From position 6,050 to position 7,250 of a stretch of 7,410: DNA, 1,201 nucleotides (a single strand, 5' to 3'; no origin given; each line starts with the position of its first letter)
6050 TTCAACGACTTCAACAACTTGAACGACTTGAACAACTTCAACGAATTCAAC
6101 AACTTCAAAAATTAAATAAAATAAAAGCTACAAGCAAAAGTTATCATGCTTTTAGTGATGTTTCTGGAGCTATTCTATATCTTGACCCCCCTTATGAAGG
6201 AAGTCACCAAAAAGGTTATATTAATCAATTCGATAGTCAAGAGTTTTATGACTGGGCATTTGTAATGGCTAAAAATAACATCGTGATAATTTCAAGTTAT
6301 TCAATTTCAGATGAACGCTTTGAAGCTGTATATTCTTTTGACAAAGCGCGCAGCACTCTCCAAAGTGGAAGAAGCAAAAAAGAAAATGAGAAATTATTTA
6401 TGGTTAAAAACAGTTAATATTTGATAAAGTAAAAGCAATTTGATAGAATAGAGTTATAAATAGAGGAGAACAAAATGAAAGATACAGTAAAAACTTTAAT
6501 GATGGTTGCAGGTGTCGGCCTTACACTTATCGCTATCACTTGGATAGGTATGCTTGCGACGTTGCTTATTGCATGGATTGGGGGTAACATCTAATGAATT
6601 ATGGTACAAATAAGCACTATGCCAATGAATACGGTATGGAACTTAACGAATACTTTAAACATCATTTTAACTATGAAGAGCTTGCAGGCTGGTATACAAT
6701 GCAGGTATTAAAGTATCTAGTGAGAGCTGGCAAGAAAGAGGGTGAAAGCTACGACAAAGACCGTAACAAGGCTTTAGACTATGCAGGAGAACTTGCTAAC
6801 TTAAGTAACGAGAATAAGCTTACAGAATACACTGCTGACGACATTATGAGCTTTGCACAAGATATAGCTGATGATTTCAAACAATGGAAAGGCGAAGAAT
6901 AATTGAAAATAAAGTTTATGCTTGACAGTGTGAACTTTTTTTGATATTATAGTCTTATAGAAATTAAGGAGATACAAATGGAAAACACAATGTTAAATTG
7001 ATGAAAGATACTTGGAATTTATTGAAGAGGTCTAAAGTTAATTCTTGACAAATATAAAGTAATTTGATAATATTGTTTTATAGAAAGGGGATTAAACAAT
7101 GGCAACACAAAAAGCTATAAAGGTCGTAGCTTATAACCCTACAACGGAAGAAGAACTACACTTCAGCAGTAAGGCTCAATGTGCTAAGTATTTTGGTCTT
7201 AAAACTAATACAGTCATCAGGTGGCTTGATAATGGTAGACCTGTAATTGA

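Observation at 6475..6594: Unlisted 39-codon hydrophobic ORF with its own promoter, coupled to the downstream gene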

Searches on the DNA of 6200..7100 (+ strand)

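Call 4: search_dna_similar(query=window:6400-6910:+, collection=phages, mode=distant, max_rows=60)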
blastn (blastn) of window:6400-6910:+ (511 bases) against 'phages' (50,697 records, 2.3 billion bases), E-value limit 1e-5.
Records with a match: 375; places in all: 389; records where one place covers at least 80% of the query: 363.
Best place of each record, by identity: >=99% 55; 95-99% 18; 90-95% 29; 80-90% 266; 60-80% 7.
By first word of the organism name: Lactococcus 372; Skunavirus 3.
By host as written in the record: Lactococcus lactis 231; Lactococcus lactis subsp. cremoris CA-49 42; - 27; Lactococcus lactis subsp. lactis bv. diacetylactis 13; Lactococcus lactis IL1403 11; Lactococcus lactis SMQ-404 10; Lactococcus lactis subsp. cremoris 6; Lactococcus lactis subsp. lactis Il1403 5; and 13 more.
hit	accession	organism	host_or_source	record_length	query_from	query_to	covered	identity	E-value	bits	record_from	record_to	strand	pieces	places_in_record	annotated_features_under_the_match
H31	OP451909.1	Lactococcus phage AF6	Lactococcus lactis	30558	1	511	100%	99.8%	0e+0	918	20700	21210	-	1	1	SaV | putative membrane protein | DNA methylase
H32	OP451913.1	Lactococcus phage BM1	Lactococcus lactis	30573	1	511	100%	99.8%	0e+0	918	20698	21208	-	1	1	SaV | putative membrane protein | DNA methylase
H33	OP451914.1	Lactococcus phage BM3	Lactococcus lactis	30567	1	511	100%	99.8%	0e+0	918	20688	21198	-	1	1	SaV | putative membrane protein | DNA methylase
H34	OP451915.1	Lactococcus phage BM9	Lactococcus lactis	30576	1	511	100%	99.8%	0e+0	918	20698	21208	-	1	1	SaV | putative membrane protein | DNA methylase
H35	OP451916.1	Lactococcus phage BM12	Lactococcus lactis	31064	1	511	100%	99.8%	0e+0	918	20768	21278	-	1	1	SaV | putative membrane protein | DNA methylase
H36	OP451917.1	Lactococcus phage BM14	Lactococcus lactis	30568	1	511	100%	99.8%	0e+0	918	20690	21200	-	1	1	SaV | putative membrane protein | DNA methylase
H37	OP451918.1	Lactococcus phage BM19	Lactococcus lactis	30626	1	511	100%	99.8%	0e+0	918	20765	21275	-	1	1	SaV | putative membrane protein | DNA methylase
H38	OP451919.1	Lactococcus phage BM21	Lactococcus lactis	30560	1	511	100%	99.8%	0e+0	918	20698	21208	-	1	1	SaV | putative membrane protein | DNA methylase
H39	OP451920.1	Lactococcus phage BM22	Lactococcus lactis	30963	1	511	100%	99.8%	0e+0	918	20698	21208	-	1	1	SaV | putative membrane protein | DNA methylase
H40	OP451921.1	Lactococcus phage CB30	Lactococcus lactis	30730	1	511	100%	99.8%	0e+0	918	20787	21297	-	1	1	SaV | putative membrane protein | DNA methylase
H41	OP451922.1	Lactococcus phage DM7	Lactococcus lactis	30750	1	511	100%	99.8%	0e+0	918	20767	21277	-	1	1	SaV | putative membrane protein | DNA methylase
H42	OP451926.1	Lactococcus phage GL4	Lactococcus lactis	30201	1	511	100%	99.8%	0e+0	918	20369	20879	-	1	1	SaV | putative membrane protein | DNA methylase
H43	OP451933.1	Lactococcus phage JeB6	Lactococcus lactis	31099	1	511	100%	99.8%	0e+0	918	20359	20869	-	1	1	SaV | putative membrane protein | DNA methylase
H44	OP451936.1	Lactococcus phage JG7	Lactococcus lactis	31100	1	511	100%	99.8%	0e+0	918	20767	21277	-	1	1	SaV | putative membrane protein | DNA methylase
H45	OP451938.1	Lactococcus phage JS2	Lactococcus lactis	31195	1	511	100%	99.8%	0e+0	918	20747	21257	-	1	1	SaV | putative membrane protein | DNA methylase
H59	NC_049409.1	Lactococcus phage 63302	Lactococcus lactis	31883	1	511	100%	99.8%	0e+0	918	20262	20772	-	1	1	DUF3310 domain-containing protein | DNA adenine methylase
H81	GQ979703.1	Lactococcus virus P2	Lactococcus lactis subsp. cremoris ...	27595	7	497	95%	95.5%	0e+0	772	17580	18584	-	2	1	hypothetical protein (x4) | SaV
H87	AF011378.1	Lactococcus phage SK1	-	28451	10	497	95%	95.1%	0e+0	765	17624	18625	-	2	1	unknown (x5)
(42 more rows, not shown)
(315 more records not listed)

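Call 5: get_annotated_region(hit=H39, flank=1500)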
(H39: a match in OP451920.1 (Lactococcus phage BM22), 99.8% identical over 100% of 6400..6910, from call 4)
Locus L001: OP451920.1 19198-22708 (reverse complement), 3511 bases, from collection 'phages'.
description: Lactococcus phage BM22, complete genome.
organism: Lactococcus phage BM22 (NCBI taxid 2980040)
taxonomy: Viruses
host: Lactococcus lactis; source: cheese plant; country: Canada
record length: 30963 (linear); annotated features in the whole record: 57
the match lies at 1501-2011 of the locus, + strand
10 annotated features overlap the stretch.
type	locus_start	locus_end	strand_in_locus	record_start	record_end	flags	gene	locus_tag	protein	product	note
CDS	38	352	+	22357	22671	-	-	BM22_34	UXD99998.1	putative membrane protein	-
CDS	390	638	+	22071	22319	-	-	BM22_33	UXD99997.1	hypothetical protein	-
CDS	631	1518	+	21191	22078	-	-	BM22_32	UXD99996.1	DNA methylase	-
CDS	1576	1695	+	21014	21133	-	-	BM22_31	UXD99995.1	putative membrane protein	-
CDS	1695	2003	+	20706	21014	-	-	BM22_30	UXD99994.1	SaV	-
CDS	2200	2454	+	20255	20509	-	-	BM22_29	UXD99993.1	hypothetical protein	-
CDS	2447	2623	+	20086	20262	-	-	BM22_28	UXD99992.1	hypothetical protein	-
CDS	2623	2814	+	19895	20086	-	-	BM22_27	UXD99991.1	hypothetical protein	-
CDS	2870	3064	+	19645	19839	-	-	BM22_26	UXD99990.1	hypothetical protein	-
CDS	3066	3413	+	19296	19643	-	-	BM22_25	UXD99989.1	hypothetical protein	-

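Call 6: get_annotated_region(hit=H81, flank=1500)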
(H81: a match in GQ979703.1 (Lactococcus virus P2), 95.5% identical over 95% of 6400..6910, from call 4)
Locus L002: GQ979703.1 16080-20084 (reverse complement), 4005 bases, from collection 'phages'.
description: Lactococcus lactis phage p2, complete genome.
organism: Lactococcus virus P2 (NCBI taxid 254252)
taxonomy: Viruses; Duplodnaviria; Heunggongvirae; Uroviricota; Caudoviricetes; Skunavirus
host: Lactococcus lactis subsp. cremoris MG1363; source: -; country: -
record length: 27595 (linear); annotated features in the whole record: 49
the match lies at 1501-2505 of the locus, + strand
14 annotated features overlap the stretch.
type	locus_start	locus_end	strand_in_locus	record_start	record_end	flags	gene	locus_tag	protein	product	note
CDS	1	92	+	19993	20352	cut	-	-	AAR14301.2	SSB protein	ORF34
CDS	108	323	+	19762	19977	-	-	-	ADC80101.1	hypothetical protein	ORF33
CDS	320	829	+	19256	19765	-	-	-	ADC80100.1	hypothetical protein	ORF32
CDS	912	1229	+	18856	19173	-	-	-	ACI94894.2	hypothetical protein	ORF31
CDS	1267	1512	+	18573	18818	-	-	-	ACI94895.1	hypothetical protein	ORF30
CDS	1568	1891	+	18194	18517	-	-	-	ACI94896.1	hypothetical protein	ORF29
CDS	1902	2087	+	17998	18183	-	-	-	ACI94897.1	hypothetical protein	ORF28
CDS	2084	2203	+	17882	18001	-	-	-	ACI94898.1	hypothetical protein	ORF27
CDS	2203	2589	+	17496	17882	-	-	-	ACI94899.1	SaV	ORF26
CDS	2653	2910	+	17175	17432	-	-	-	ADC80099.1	hypothetical protein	ORF25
CDS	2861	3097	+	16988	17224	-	-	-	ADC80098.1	hypothetical protein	ORF24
CDS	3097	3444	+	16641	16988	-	-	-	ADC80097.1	hypothetical protein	ORF23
CDS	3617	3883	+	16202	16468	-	-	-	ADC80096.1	hypothetical protein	ORF22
CDS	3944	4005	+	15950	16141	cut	-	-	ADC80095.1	hypothetical protein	ORF21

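Call 7: get_annotated_region(hit=H59, flank=1500)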
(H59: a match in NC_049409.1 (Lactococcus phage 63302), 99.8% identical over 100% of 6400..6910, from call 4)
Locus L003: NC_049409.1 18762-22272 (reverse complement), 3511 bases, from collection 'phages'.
description: Lactococcus phage 63302, complete genome.
organism: Lactococcus phage 63302 (NCBI taxid 2029670)
taxonomy: Viruses; Duplodnaviria; Heunggongvirae; Uroviricota; Caudoviricetes; Skunavirus; Skunavirus sv63302
host: Lactococcus lactis; source: dairy products; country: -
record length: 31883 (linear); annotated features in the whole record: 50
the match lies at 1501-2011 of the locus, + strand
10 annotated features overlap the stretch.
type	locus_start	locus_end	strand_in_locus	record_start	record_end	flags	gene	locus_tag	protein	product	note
CDS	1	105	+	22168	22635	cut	-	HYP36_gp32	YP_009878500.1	HNH endonuclease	-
CDS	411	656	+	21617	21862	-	-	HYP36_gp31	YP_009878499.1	DNA methyltransferase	-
CDS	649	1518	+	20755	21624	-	-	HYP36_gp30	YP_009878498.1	DNA adenine methylase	-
CDS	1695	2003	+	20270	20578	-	-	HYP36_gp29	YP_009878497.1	DUF3310 domain-containing protein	-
CDS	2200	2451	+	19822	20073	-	-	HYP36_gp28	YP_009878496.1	hypothetical protein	-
CDS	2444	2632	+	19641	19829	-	-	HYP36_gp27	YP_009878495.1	hypothetical protein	-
CDS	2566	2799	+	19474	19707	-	-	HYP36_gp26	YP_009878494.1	hypothetical protein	-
CDS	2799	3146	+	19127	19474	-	-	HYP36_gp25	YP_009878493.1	hypothetical protein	-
CDS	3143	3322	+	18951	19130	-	-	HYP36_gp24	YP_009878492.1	hypothetical protein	-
CDS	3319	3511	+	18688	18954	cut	-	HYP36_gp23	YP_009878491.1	hypothetical protein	-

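Call 67: get_annotated_region(hit=H87, flank=2500)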
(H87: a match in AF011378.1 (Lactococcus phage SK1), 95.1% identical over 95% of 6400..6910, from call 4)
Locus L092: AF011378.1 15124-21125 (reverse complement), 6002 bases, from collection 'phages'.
description: Lactococcus phage SK1, complete genome.
organism: Lactococcus phage SK1 (NCBI taxid 2905675)
taxonomy: Viruses; Duplodnaviria; Heunggongvirae; Uroviricota; Caudoviricetes; Skunavirus; Skunavirus sk1
host: -; source: -; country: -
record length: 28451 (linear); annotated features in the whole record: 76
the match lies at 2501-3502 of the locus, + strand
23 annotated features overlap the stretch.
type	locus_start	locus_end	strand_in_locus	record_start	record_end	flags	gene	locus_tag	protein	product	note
CDS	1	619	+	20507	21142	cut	-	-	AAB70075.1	unknown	ORF35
CDS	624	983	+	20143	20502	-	-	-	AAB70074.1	unknown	ORF34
CDS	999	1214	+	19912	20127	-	-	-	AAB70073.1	unknown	ORF33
CDS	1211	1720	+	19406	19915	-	-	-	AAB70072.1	unknown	ORF32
regulatory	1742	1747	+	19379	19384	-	-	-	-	minus_35_signal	early promoter E3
regulatory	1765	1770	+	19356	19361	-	-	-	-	minus_10_signal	-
CDS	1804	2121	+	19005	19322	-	-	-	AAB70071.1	unknown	ORF31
regulatory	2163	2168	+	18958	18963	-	-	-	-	minus_35_signal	early promoter E4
regulatory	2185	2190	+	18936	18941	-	-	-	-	minus_10_signal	-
CDS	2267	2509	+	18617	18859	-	-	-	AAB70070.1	unknown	ORF30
CDS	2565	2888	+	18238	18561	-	-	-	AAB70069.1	unknown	ORF29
CDS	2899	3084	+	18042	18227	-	-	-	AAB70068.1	unknown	ORF28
CDS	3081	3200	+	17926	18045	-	-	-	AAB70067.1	unknown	ORF27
CDS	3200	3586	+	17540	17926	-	-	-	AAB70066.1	unknown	ORF26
regulatory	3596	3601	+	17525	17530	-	-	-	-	minus_35_signal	early promoter E6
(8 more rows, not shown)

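Call 76: search_rna_families(source=window, start=6200, end=7100, threshold=evalue, max_evalue=1)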
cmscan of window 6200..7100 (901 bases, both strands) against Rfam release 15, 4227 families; matches with E-value up to 1: 0.
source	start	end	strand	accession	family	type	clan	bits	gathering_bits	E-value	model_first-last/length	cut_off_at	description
